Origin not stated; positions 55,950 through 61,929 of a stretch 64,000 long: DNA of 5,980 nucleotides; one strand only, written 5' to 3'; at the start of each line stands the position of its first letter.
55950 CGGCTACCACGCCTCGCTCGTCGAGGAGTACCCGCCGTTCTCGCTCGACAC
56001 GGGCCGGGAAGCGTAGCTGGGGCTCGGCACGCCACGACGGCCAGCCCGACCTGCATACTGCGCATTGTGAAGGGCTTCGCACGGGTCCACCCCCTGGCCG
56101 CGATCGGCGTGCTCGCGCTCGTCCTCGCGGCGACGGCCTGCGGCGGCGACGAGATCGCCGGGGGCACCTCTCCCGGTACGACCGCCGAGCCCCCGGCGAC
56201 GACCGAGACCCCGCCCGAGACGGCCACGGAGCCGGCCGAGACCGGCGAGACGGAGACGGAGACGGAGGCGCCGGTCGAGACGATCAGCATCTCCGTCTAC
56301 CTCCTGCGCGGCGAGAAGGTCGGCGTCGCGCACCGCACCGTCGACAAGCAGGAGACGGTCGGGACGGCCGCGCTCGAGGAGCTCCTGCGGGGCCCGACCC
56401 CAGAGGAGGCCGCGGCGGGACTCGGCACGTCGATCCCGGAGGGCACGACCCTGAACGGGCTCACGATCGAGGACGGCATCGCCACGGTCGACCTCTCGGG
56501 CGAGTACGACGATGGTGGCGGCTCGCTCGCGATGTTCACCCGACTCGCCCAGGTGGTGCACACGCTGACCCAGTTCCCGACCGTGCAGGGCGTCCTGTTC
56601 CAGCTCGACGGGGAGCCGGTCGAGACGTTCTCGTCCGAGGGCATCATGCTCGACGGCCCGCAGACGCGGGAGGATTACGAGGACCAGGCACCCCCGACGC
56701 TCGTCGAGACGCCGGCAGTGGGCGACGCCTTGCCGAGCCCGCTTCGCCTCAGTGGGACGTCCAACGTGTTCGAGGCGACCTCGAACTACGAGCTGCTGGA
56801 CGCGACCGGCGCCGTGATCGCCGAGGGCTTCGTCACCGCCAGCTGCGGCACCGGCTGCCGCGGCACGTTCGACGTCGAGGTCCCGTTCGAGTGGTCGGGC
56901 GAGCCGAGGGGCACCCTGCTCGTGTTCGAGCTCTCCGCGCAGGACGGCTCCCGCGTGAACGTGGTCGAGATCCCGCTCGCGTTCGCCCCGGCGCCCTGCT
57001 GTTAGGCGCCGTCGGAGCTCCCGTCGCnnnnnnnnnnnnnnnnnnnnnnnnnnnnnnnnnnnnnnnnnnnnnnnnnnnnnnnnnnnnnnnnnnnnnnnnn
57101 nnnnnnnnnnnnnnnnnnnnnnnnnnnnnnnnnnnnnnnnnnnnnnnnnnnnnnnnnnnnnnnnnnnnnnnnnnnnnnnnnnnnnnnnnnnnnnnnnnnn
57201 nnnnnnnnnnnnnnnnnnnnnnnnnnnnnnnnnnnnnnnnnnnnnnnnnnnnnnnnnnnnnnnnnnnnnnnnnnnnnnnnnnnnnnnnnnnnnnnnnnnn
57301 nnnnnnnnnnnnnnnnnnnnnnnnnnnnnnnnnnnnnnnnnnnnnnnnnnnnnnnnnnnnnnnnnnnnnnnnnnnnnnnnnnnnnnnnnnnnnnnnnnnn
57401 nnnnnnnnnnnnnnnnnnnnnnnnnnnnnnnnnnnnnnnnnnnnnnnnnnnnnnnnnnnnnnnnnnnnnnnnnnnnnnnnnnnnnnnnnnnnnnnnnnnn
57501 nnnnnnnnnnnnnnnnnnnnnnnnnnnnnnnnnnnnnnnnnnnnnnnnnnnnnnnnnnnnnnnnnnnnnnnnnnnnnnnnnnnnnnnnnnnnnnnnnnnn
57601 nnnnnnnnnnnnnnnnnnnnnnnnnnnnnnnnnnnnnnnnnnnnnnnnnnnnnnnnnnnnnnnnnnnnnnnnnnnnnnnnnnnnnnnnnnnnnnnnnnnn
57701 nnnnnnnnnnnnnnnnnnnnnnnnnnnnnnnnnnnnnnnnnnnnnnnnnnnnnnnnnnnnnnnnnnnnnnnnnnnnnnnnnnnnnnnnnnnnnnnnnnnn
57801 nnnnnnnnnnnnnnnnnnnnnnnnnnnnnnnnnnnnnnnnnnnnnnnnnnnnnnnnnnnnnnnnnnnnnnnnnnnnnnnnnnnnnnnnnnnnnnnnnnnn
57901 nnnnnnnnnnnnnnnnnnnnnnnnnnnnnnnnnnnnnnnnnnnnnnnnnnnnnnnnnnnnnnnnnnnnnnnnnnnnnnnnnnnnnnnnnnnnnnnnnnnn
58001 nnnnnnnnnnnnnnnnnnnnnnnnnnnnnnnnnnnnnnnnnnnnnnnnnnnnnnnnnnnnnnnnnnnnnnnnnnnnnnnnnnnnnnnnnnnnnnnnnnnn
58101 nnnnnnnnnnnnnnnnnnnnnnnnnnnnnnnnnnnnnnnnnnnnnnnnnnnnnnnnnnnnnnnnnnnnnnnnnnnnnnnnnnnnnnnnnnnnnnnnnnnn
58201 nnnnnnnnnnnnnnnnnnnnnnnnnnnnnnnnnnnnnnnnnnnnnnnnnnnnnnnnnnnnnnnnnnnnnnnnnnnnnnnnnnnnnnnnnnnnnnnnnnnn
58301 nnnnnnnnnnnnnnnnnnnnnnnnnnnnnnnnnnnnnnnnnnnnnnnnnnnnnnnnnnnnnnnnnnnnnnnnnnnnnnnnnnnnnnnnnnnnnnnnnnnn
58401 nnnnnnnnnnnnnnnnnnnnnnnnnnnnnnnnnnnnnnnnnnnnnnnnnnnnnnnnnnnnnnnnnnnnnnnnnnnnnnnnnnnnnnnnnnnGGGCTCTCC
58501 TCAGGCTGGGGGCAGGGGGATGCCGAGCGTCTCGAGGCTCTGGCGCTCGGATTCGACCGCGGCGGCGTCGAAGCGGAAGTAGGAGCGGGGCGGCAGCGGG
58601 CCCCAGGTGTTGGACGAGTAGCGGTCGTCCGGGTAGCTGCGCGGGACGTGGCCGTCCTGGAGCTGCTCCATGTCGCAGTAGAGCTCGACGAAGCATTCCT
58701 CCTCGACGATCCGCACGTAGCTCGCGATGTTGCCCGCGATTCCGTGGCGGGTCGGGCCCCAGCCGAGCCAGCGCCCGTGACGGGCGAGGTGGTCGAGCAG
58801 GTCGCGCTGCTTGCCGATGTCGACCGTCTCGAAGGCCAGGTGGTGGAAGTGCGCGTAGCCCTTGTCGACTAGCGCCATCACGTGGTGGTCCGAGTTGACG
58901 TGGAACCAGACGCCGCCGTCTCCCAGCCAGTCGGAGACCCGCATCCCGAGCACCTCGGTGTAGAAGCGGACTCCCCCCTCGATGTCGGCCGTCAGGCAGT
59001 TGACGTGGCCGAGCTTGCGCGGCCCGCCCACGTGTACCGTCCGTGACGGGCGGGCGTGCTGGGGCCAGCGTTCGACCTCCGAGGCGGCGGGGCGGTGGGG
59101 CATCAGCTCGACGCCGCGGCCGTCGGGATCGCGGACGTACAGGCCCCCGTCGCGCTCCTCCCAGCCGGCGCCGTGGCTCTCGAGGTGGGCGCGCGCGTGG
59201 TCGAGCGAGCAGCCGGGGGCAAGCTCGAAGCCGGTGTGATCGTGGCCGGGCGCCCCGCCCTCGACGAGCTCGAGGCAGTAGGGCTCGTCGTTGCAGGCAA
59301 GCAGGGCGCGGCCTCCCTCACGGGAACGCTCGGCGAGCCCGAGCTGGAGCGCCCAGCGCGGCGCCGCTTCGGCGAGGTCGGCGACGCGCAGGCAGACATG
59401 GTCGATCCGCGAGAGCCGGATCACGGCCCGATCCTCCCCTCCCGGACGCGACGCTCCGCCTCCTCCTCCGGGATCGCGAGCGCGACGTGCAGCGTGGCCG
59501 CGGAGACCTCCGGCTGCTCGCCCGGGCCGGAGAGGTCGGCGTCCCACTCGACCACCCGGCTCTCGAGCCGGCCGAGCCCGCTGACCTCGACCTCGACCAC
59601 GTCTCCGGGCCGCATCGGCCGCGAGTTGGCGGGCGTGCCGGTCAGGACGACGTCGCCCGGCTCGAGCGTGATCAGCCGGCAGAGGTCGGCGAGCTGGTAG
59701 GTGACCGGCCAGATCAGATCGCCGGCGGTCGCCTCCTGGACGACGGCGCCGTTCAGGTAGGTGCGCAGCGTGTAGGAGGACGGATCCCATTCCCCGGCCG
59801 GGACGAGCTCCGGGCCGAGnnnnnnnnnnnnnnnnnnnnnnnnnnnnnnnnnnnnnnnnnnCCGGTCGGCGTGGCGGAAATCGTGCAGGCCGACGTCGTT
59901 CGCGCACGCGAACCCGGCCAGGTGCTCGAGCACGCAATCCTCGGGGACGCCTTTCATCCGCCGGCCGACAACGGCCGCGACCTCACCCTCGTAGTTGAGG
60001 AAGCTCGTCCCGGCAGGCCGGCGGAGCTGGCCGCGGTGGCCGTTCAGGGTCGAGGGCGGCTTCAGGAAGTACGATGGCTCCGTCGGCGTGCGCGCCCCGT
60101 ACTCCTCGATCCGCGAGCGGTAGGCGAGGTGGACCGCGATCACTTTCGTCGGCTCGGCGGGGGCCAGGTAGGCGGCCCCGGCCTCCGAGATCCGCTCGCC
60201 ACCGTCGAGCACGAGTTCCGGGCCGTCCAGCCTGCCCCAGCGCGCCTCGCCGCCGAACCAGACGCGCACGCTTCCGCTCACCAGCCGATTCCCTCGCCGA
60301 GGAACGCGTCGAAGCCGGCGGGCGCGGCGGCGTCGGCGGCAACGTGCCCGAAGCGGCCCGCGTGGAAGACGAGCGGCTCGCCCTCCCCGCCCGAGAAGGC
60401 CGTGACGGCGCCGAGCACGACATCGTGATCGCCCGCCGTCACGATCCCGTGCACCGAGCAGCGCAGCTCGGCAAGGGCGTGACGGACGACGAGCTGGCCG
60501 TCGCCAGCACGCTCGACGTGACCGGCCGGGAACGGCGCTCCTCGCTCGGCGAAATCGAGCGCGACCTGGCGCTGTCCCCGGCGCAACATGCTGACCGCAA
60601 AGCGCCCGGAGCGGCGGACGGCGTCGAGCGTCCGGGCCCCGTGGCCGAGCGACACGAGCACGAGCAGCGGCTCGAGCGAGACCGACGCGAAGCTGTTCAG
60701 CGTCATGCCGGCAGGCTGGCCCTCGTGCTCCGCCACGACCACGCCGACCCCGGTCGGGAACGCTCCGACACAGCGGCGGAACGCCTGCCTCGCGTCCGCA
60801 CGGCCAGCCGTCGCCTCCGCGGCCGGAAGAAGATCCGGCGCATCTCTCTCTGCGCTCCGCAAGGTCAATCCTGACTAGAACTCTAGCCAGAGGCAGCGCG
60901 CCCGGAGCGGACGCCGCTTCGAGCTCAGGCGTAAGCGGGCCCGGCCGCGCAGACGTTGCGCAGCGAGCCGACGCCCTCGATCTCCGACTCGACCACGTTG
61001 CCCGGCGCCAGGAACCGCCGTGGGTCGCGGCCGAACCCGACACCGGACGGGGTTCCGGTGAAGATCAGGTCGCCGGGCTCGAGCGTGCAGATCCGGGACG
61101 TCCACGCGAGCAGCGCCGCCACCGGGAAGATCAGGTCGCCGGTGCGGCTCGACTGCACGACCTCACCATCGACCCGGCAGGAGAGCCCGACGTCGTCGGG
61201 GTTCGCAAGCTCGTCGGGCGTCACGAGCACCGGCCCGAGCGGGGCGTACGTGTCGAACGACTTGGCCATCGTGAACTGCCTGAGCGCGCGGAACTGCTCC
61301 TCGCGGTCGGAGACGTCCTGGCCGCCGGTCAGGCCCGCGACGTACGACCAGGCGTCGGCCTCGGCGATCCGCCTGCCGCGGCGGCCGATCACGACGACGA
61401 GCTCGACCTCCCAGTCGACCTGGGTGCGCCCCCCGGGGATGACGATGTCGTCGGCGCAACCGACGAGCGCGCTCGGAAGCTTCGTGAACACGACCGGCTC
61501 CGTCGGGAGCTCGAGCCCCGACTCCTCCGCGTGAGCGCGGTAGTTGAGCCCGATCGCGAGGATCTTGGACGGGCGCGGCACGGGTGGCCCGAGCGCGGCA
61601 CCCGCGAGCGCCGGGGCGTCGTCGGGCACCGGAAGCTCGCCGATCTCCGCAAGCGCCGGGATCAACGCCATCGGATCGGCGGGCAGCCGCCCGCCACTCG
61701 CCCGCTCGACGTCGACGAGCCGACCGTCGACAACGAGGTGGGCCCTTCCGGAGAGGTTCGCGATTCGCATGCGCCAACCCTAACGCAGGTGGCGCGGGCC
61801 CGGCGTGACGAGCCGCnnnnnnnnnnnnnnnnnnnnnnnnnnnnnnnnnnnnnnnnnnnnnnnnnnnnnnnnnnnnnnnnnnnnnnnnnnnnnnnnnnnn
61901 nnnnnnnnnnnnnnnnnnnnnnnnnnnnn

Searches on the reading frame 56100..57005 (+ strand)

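Call 61: search_protein_families(library=pfam, proteins=[window:56100-57005:+], max_evalue=0.001)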
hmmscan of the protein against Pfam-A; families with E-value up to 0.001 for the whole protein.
window:56100-57005:+ (301 aa): 2 families
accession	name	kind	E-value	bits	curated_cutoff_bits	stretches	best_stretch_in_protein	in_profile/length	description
PF10646.14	Germane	-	5.1e-25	88.8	23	1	66-175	2-117/117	Sporulation and spore germination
PF10648.15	Gmad2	-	6.1e-22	78.2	25.7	1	202-284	4-86/86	Immunoglobulin-like domain of bacterial spore germination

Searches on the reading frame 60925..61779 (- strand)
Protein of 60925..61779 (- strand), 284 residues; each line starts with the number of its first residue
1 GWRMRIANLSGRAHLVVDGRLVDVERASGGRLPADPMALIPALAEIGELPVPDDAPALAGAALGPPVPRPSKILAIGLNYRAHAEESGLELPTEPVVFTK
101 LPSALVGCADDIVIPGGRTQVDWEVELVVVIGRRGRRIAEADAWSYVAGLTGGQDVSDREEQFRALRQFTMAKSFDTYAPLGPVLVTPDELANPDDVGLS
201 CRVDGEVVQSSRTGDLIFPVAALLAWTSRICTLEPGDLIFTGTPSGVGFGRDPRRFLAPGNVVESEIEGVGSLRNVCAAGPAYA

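Call 61: search_protein_families(library=pfam, proteins=[window:60925-61779:-], max_evalue=0.001)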
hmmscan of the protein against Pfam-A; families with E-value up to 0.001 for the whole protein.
window:60925-61779:- (284 aa): 1 family
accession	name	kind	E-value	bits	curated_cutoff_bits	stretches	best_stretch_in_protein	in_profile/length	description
PF01557.24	FAA_hydrolase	-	2.6e-68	230.3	23.9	1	72-276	1-212/214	Fumarylacetoacetate (FAA) hydrolase C-terminal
